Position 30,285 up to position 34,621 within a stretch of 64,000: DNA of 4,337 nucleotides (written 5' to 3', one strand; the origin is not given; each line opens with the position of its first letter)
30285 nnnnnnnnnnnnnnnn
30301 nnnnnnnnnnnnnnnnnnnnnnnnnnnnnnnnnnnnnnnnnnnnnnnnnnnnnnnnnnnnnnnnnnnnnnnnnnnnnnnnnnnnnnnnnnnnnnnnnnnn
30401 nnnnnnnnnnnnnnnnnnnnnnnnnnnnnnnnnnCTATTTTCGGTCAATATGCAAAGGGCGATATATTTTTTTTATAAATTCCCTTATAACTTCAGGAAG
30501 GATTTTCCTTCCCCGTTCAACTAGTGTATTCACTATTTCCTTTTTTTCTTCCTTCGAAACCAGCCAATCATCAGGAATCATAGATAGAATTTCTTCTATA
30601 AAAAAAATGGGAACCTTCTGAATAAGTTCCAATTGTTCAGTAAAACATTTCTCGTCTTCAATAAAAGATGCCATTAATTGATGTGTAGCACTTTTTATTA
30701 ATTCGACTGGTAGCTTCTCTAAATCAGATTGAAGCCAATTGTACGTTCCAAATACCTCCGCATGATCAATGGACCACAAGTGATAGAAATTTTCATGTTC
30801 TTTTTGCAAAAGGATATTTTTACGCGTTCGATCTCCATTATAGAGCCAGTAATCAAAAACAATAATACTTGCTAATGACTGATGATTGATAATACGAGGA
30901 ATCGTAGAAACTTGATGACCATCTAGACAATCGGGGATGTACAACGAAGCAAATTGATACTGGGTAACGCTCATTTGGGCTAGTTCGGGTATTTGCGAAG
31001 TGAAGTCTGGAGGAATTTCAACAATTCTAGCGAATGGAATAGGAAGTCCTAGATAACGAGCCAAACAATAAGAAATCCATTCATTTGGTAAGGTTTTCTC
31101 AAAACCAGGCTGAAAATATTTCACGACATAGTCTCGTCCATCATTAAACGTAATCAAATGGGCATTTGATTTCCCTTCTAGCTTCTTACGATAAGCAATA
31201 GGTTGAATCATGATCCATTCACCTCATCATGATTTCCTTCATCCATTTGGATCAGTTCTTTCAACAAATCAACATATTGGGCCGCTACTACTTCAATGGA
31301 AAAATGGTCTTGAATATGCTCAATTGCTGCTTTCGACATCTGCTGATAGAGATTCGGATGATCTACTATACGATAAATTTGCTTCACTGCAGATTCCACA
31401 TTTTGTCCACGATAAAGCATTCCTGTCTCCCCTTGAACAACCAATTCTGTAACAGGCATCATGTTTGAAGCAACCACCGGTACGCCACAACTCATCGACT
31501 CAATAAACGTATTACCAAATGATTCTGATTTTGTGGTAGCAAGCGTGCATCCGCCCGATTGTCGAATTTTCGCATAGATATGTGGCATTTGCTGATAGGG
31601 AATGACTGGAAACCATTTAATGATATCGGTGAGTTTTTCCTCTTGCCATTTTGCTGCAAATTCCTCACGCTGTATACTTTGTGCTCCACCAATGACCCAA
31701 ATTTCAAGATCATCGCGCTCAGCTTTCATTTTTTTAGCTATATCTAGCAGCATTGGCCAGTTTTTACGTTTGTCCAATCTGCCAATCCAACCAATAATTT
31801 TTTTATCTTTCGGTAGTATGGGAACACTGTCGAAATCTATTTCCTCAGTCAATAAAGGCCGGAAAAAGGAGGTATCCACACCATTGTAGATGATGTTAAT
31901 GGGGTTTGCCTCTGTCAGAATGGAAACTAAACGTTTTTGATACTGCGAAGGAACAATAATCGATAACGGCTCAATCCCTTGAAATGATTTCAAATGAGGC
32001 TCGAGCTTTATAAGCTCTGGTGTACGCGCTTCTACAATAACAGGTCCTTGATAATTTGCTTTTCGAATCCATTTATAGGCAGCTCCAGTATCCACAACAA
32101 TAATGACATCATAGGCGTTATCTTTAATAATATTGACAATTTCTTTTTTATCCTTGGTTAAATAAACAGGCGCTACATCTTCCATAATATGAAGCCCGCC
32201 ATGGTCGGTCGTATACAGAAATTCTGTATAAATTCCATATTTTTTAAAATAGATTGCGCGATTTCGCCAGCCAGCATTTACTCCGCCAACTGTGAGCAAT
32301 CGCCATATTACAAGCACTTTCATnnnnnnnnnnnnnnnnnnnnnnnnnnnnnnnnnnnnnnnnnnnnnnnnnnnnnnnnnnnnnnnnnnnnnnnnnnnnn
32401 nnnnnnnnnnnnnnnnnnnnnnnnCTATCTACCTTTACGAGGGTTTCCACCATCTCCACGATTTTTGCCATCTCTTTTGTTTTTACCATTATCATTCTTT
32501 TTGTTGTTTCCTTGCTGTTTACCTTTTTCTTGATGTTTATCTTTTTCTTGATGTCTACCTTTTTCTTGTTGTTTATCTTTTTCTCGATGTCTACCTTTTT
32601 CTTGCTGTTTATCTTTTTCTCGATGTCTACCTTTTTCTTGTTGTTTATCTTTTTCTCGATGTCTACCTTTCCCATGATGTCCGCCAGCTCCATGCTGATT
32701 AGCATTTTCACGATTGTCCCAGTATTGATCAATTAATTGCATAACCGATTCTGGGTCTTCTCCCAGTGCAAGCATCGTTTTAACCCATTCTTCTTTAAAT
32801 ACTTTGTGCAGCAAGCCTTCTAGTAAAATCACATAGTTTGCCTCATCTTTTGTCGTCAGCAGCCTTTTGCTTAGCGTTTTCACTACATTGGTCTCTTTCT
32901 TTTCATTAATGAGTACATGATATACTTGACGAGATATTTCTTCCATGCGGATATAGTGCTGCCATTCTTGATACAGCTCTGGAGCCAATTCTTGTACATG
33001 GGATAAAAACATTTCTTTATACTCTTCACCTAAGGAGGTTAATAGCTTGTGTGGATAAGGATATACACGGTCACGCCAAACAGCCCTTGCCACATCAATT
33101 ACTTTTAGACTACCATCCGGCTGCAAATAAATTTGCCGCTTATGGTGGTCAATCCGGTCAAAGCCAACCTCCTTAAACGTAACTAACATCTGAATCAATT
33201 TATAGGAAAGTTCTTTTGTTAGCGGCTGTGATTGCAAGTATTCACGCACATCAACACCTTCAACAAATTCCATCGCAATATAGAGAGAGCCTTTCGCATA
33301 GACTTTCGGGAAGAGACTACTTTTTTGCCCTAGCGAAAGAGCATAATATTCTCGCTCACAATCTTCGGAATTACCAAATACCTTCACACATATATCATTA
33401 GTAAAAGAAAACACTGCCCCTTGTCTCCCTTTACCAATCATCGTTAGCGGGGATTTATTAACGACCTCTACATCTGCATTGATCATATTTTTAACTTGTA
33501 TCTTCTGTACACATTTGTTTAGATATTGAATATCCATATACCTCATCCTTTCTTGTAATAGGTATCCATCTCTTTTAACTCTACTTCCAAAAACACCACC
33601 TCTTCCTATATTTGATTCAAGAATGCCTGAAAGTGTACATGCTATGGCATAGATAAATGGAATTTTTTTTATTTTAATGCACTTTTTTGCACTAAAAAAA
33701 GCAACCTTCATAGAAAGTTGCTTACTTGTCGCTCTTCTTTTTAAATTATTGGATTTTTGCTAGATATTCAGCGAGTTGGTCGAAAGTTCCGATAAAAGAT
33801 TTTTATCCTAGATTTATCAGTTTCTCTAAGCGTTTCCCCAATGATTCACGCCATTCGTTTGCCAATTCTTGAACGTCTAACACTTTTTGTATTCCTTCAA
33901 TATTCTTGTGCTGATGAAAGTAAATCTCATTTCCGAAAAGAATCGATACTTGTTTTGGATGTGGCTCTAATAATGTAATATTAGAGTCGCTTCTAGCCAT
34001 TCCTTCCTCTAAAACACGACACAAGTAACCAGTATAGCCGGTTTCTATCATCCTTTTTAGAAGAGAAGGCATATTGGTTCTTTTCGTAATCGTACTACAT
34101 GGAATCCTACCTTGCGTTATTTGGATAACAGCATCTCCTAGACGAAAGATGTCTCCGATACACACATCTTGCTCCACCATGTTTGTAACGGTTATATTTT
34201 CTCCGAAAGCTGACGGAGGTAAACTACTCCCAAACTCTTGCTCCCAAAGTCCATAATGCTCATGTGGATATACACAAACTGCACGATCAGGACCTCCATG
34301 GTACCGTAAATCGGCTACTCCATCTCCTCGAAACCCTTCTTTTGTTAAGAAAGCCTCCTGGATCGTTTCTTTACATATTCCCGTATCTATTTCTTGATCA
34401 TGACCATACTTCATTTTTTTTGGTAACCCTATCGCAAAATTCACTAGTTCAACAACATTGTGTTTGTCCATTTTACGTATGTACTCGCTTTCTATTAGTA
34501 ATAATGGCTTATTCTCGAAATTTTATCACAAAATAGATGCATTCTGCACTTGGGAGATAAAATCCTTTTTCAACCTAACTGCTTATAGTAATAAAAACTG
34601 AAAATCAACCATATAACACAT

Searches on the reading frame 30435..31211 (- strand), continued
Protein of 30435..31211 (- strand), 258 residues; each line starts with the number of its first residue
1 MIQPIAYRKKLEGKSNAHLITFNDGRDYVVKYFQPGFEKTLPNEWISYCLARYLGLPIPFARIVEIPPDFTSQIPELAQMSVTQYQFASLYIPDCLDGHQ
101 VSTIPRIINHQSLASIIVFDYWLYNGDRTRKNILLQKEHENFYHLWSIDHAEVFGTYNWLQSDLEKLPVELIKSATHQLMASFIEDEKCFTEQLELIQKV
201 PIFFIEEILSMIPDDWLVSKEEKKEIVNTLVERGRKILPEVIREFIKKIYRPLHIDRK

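Call 98: find_encoding_contigs(protein=P0325, flank=4000, max_places=1)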
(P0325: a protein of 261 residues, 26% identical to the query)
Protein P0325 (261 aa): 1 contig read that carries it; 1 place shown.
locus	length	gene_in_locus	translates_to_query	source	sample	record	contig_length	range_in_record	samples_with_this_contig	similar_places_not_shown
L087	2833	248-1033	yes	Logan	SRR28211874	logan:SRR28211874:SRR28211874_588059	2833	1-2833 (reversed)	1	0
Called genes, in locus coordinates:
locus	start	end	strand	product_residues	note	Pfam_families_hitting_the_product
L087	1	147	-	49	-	?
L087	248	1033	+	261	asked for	PF20613:HipA_2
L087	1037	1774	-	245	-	PF01209:Ubie_methyltran (weak), PF13489:Methyltransf_23, PF07021:MetW (faint), PF08241:Methyltransf_11, PF08242:Methyltransf_12, PF13649:Methyltransf_25, PF13847:Methyltransf_31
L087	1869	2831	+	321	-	?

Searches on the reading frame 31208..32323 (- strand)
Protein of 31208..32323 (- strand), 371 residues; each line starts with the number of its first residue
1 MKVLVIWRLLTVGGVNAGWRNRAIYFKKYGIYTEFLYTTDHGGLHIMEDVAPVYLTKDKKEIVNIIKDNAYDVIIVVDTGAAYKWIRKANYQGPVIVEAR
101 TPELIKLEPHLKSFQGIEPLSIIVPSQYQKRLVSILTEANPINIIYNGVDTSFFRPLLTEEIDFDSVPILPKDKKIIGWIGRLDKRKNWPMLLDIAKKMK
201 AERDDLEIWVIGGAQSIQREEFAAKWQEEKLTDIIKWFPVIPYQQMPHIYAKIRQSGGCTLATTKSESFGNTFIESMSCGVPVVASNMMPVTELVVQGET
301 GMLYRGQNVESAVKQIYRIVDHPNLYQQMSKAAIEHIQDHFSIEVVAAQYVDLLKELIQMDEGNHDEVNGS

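Call 3: search_protein_families(library=pfam, proteins=[window:31208-32323:-], max_evalue=0.1)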
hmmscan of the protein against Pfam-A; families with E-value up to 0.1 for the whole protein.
window:31208-32323:- (371 aa): 5 families
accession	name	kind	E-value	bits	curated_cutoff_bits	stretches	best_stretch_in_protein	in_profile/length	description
PF00534.26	Glycos_transf_1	-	5.3e-26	91.6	26.4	1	170-335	11-171/172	Glycosyl transferases group 1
PF13692.12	Glyco_trans_1_4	-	3.6e-19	69.9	27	1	175-321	2-141/142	Glycosyl transferases group 1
PF13524.12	Glyco_trans_1_2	-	5.2e-09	36.6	25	1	210-351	19-143/144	Glycosyl transferase-like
PF13439.12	Glyco_transf_4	-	0.00098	19.6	28.5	1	60-152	62-169/170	Glycosyltransferase Family 4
PF20706.3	GT4-conflict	-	0.046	13.1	26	1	179-295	202-320/385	Family 4 Glycosyltransferase in conflict systems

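Call 4: search_protein_families(library=ncbifam, proteins=[window:31208-32323:-], max_evalue=0.1)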
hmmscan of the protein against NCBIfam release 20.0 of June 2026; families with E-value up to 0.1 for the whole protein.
window:31208-32323:- (371 aa): 39 families (the best 25 are shown)
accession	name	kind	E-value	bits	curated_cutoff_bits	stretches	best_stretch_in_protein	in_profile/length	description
TIGR03999.1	thiol_BshA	equivalog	2.9e-23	82.4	273.7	1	128-358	155-374/375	N-acetyl-alpha-D-glucosaminyl L-malate synthase BshA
TIGR03088.1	stp2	hypoth_equivalog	3.2e-22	79.1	409.05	1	138-357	158-373/374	TIGR03088 family PEP-CTERM/XrtA system glycosyltransferase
TIGR03449.1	mycothiol_MshA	equivalog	3e-20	72.5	462.5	1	138-356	186-402/406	D-inositol-3-phosphate glycosyltransferase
NF012028.0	PRK15484.1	subfamily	1.8e-19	70.1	618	1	62-356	88-377/380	lipopolysaccharide N-acetylglucosaminyltransferase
NF041876.1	EPS_EpsE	equivalog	6.9e-19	68.3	400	1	142-348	188-387/389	exopolysaccharide biosynthesis GT4 family glycosyltransferase EpsE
TIGR02149.1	glgA_Coryne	subfamily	1.2e-17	64.2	302.4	1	138-357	167-390/391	glycogen synthase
TIGR04063.1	stp3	hypoth_equivalog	2.7e-16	59.5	442.05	1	131-358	171-396/397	TIGR04063 family PEP-CTERM/XrtA system glycosyltransferase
NF038229.1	Glyco4_Geo_Pelo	equivalog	7.1e-16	58.1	400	1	187-358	174-337/338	GPMC system family 4 glycosyltransferase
NF046085.1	XrtY_assoc_Gly1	equivalog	1.4e-14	53.8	400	1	122-359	164-386/387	XrtY-associated glycosyltransferase XYAG1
TIGR02472.1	sucr_P_syn_N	equivalog_domain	1.9e-14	53.3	576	1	138-353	207-437/439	sucrose-phosphate synthase, putative, glycosyltransferase domain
NF038298.1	EPS_HpsO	equivalog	3e-14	52.6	575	1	147-358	176-388/388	hormogonium polysaccharide biosynthesis glycosyltransferase HpsO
TIGR04047.1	MSMEG_0565_glyc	hypoth_equivalog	6e-14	51.9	259.85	1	142-353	161-370/373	MSMEG_0565 family glycosyltransferase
NF050063.1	ProtGlycPglJ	equivalog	1.5e-13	50.8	500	1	138-345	166-355/363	N-acetylgalactosamine-N,N'-diacetylbacillosaminyl-diphospho-undecaprenol 4-alpha-N-acetylgalactosaminyltransferase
NF053787.1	GlcN_PG_synth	equivalog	1.9e-13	50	480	1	139-357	163-359/361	N-acetylglucosaminyl phosphatidylglycerol synthase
TIGR02470.1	sucr_synth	equivalog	4.2e-12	45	810.4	1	171-352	547-743/784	sucrose synthase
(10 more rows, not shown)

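Call 16: find_homologous_proteins(query=window:31208-32323:-, max_evalue=1e-10)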
Query window:31208-32323:- (371 aa): 302 proteins with E <= 1e-10 among 2200 candidates; the best 120 are listed.
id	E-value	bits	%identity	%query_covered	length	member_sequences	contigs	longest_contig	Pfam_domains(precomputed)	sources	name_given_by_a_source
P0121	1.1e-248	842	100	100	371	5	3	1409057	PF00534.27,PF13524.13,PF13692.13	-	-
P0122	5.1e-203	692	80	100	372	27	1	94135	PF00534.27,PF13692.13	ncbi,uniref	ncbi:glycosyltransferase family 4 protein [Peribacillus butanolivorans]|uniref:glycosyltransferase f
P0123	1.6e-202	690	79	99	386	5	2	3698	PF00534.27,PF13524.13,PF13692.13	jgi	jgi:glycosyltransferase involved in cell wall biosynthesis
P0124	1.1e-201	688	80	99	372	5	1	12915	PF00534.27,PF13524.13,PF13692.13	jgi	jgi:L-malate glycosyltransferase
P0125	1.6e-201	687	79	97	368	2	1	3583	PF00534.27,PF13524.13,PF13692.13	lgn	-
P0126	3.2e-201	686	80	99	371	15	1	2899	PF00534.27,PF13524.13,PF13692.13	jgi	jgi:L-malate glycosyltransferase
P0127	6.0e-201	685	80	99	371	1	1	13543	PF00534.27,PF13524.13,PF13692.13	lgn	-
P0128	6.3e-201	685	79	99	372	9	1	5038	PF00534.27,PF13524.13,PF13692.13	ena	-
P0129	7.9e-201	685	79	99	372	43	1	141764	PF00534.27,PF13524.13,PF13692.13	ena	-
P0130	2.1e-200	683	79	97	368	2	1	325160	PF00534.27,PF13524.13,PF13692.13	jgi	jgi:L-malate glycosyltransferase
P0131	5.3e-200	682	78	100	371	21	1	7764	PF00534.27,PF13524.13,PF13692.13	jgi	jgi:L-malate glycosyltransferase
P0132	5.3e-200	682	78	97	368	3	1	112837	PF00534.27,PF13524.13,PF13692.13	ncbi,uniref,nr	ncbi:glycosyltransferase family 4 protein [Bacillus sp. ISL-45]|uniref:glycosyltransferase family 4 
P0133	1.3e-199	681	80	99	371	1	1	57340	PF00534.27,PF13524.13,PF13692.13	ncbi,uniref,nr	ncbi:glycosyltransferase family 4 protein [Bacillus sp. V3B]|uniref:glycosyltransferase family 4 pro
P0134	1.7e-199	680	78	97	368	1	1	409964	PF00534.27,PF13524.13,PF13692.13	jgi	jgi:L-malate glycosyltransferase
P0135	2.8e-199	680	79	99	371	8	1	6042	PF00534.27,PF13692.13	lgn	-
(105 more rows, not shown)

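Call 44: search_protein_families(library=padloc, proteins=[window:31208-32323:-], max_evalue=0.01)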
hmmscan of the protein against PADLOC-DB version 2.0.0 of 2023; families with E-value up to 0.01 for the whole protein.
window:31208-32323:- (371 aa): 0 families

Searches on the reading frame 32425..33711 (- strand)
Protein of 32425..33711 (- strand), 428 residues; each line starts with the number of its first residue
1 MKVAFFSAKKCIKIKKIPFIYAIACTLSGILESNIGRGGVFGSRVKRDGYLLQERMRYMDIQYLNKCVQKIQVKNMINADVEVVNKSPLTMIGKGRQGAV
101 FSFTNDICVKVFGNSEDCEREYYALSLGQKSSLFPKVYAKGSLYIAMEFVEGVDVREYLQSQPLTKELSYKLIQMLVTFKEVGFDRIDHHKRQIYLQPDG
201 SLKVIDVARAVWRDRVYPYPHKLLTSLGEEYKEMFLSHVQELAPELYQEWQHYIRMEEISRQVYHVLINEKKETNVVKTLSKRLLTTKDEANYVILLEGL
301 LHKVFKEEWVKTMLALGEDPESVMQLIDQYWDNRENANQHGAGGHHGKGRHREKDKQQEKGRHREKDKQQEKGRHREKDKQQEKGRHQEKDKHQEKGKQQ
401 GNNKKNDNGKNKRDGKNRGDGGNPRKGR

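Call 3: search_protein_families(library=pfam, proteins=[window:32425-33711:-], max_evalue=0.1)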
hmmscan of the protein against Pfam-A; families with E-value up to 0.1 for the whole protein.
window:32425-33711:- (428 aa): 0 families

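Call 4: search_protein_families(library=ncbifam, proteins=[window:32425-33711:-], max_evalue=0.1)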
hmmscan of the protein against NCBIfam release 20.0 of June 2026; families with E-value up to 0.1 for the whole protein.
window:32425-33711:- (428 aa): 2 families
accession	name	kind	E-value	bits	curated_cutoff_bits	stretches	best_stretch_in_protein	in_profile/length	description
NF040676.1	wall_bind_EntB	exception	0.011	14.2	780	1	350-416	288-354/490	cell wall-binding protein EntB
NF033483.0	PknB_PASTA_kin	equivalog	0.031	13.3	450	1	142-171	81-111/563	Stk1 family PASTA domain-containing Ser/Thr kinase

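Call 29: find_homologous_proteins(query=window:32425-33537:-, max_evalue=0.001)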
Query window:32425-33537:- (370 aa): 341 proteins with E <= 0.001 among 2215 candidates; the best 120 are listed.
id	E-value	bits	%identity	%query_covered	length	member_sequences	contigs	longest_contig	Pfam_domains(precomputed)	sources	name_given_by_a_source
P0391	9.4e-215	731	100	88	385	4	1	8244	-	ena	-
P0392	5.3e-158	544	69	72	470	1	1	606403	-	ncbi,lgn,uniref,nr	ncbi:hypothetical protein [Neobacillus niacini]|uniref:hypothetical protein n=1 Tax=Neobacillus niac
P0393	1.5e-155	536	60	92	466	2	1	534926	-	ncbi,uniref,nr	ncbi:hypothetical protein [Bacillus sp. FJAT-29814]|uniref:hypothetical protein n=1 Tax=Bacillus sp.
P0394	1.7e-155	536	61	94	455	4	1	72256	-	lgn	-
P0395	3.3e-154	531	67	96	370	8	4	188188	-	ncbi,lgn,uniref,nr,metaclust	ncbi:RIO2 family protein [Peribacillus butanolivorans]|uniref:hypothetical protein n=1 Tax=Peribacil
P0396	2.5e-153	529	69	73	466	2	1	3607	-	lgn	-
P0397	1.8e-148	513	71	89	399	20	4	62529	-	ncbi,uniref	ncbi:hypothetical protein ACWF7H_03065 [Peribacillus butanolivorans]|uniref:hypothetical protein n=1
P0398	1.4e-143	497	66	91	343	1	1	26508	-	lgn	-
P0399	2.4e-143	496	72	75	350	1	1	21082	-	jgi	jgi:predicted Ser/Thr protein kinase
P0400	2.6e-143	496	65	92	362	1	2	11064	-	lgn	-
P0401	2.7e-143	496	71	87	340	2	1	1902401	-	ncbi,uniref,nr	ncbi:hypothetical protein [Calidifontibacillus oryziterrae]|uniref:hypothetical protein n=1 Tax=Cali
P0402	1.5e-142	493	61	97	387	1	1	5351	-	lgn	-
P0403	1.7e-142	493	61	95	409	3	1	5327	PF01391.24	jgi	jgi:predicted Ser/Thr protein kinase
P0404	7.6e-142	491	62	98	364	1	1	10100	-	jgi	jgi:hypothetical protein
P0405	1.4e-141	490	67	86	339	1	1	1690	-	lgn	-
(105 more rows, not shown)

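Call 36: predict_structure(alignment_id=A2)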
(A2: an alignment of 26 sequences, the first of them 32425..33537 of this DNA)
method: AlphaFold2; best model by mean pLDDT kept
length: 370 residues; sequences in the alignment: 26
mean_pLDDT: 58.1   pTM: 0.40
mean pLDDT of the five models: 58.1, 57.1, 56.1, 55.6, 51.9
residues with pLDDT >= 90: 24; 70-90: 70; 50-70: 132; < 50: 144
segments of 3 or more residues with pLDDT < 50: 93-104, 124-159, 232-236, 281-368
pLDDT, mean of each block of 10 residues (from residue 1): 91 82 84 75 83 84 66 66 89 41 54 60 42 38 36 39 63 76 81 72 68 59 60 49 62 61 61 63 35 35 33 37 40 41 40 41 43
secondary structure, 60 per line:
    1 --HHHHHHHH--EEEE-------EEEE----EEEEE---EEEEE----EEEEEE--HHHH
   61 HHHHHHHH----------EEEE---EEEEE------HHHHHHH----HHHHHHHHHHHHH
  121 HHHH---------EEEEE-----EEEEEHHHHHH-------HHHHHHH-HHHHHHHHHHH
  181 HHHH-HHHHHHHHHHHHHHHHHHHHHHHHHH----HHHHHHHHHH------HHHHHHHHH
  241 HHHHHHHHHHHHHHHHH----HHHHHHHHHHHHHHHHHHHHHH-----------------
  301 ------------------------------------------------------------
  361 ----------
elements in order: H3-10 E13-16 E24-27 E32-36 E40-44 E49-54 H57-68 E79-82 E86-90 H97-103 H108-124 E134-138 E144-148 H149-154 H162-168 H170-184 H186-211 H216-225 H232-257 H262-283

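Call 40: fold_search(model_id=the predicted structure, library=pdb)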
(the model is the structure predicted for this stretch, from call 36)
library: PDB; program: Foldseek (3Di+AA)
matches with E <= 10: 644; with E <= 0.001: 11
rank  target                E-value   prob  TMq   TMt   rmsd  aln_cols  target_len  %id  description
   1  5eta_B                1.7e-04  0.99  0.21  0.22  11.6       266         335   17  Structure of MAPK14 with bound the KIM domain of the Toxoplasma protein GRA24 (released 2016-10-26)
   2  8yv5_B                2.4e-04  1.00  0.24  0.44   8.3       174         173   21  The crystal structure of G. acetivorans RNA kinase Ark1 in complex with ATP (released 2025-04-02)
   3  3ham_A                3.4e-04  0.99  0.22  0.25  15.6       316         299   13  Structure of the gentamicin-APH(2")-IIa complex (released 2009-07-28)
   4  8yv5_A                4.5e-04  1.00  0.24  0.44   8.5       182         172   21  The crystal structure of G. acetivorans RNA kinase Ark1 in complex with ATP (released 2025-04-02)
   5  8yv4_A                4.7e-04  1.00  0.24  0.45   8.1       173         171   21  The crystal structure of G.acetivorans RNA kinase Ark1 (released 2025-04-02)
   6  9h2z_A                5.0e-04  0.99  0.23  0.27  13.6       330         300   11  Crystal structure of APH(2")-IVa alternate (soaking with EK3-18 inhibitor) (released 2025-02-05)
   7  4dca                  5.3e-04  0.99  0.24  0.29  14.9       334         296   12  Crystal structure of aminoglycoside phosphotransferase APH(2'')-Ib, ADP-bound (released 2012-02-01)
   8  3uzr                  6.9e-04  0.98  0.23  0.27  14.6       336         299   13  Crystal structure of aminoglycoside phosphotransferase APH(2'')-Ib, apo form (released 2011-12-21)
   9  4y46                  7.3e-04  0.95  0.21  0.22  16.7       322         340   17  Pyridopyrimidinone Derivatives as Potent and Selective c-Jun N-Terminal Kinase (JNK) inhibitors (released 2015-05-06)
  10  3v6r_A                9.2e-04  0.96  0.21  0.22  12.4       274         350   18  Discovery of potent and selective covalent inhibitors of JNK (released 2012-02-01)
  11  9qoe_B                9.7e-04  0.99  0.22  0.26  14.4       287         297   11  APH(2'')-Id with a fragment (released 2026-02-11)
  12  3hav_A                1.0e-03  0.99  0.24  0.29  15.1       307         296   12  Structure of the streptomycin-ATP-APH(2")-IIa ternary complex (released 2009-11-17)
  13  4n57_B                1.0e-03  0.96  0.21  0.26  14.2       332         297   10  Crystal structure of aminoglycoside phosphotransferase APH(2'')-IVa ADP complex (released 2014-12-17)
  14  3hav_C                1.1e-03  0.99  0.23  0.29  14.2       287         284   12  Structure of the streptomycin-ATP-APH(2")-IIa ternary complex (released 2009-11-17)
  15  3hav_B                1.2e-03  0.99  0.24  0.29  12.7       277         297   12  Structure of the streptomycin-ATP-APH(2")-IIa ternary complex (released 2009-11-17)
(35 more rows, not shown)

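Call 44: search_protein_families(library=padloc, proteins=[window:32425-33537:-], max_evalue=0.01)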
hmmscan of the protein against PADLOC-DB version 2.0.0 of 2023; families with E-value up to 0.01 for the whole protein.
window:32425-33537:- (370 aa): 5 families
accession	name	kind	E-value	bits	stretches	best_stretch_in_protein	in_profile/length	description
PDLC04048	PD-T4-6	-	1.6e-05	22.5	1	83-152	84-158/354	-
PDLC04047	PD-T4-6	-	0.00093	16.4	1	81-156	82-162/327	-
PDLC04042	PD-T4-6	-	0.003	15.2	1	81-148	80-152/292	-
PDLC04050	PD-T4-6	-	0.0061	13.5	1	81-150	134-208/480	-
PDLC03969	TmtA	-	0.009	11.5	0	197-357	1200-1359/1563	-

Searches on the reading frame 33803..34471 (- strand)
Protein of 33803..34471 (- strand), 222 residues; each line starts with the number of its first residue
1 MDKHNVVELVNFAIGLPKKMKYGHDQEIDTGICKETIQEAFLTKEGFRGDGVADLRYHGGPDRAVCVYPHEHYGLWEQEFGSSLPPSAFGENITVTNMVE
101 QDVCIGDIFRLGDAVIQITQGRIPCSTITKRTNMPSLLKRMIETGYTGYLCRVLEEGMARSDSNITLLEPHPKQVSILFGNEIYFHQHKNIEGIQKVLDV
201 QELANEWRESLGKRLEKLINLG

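Call 3: search_protein_families(library=pfam, proteins=[window:33803-34471:-], max_evalue=0.1)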
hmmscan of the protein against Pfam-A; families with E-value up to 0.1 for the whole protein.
window:33803-34471:- (222 aa): 3 families
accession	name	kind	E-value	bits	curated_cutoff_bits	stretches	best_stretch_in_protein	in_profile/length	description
PF03473.23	MOSC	-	3.3e-32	111.4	22.7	1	54-163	1-117/120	MOSC domain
PF03475.19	YiiM_3-alpha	-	1.4e-09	38.1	22.7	1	175-217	1-43/44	YiiM-like, 3-alpha helix domain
PF06324.16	Pigment_DH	-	0.036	14.6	20.3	0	8-20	3-15/18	Pigment-dispersing hormone (PDH)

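Call 4: search_protein_families(library=ncbifam, proteins=[window:33803-34471:-], max_evalue=0.1)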
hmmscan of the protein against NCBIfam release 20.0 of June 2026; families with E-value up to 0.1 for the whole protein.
window:33803-34471:- (222 aa): 2 families
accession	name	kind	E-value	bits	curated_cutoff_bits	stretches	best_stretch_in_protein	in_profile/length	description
NF008577.1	PRK11536.1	equivalog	1.1e-40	139.4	294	1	29-216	19-209/222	6-hydroxyaminopurine reductase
NF011069.0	PRK14499.1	equivalog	0.00048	19.3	457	1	31-169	175-307/308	cyclic pyranopterin monophosphate synthase MoaC/MOSC-domain-containing protein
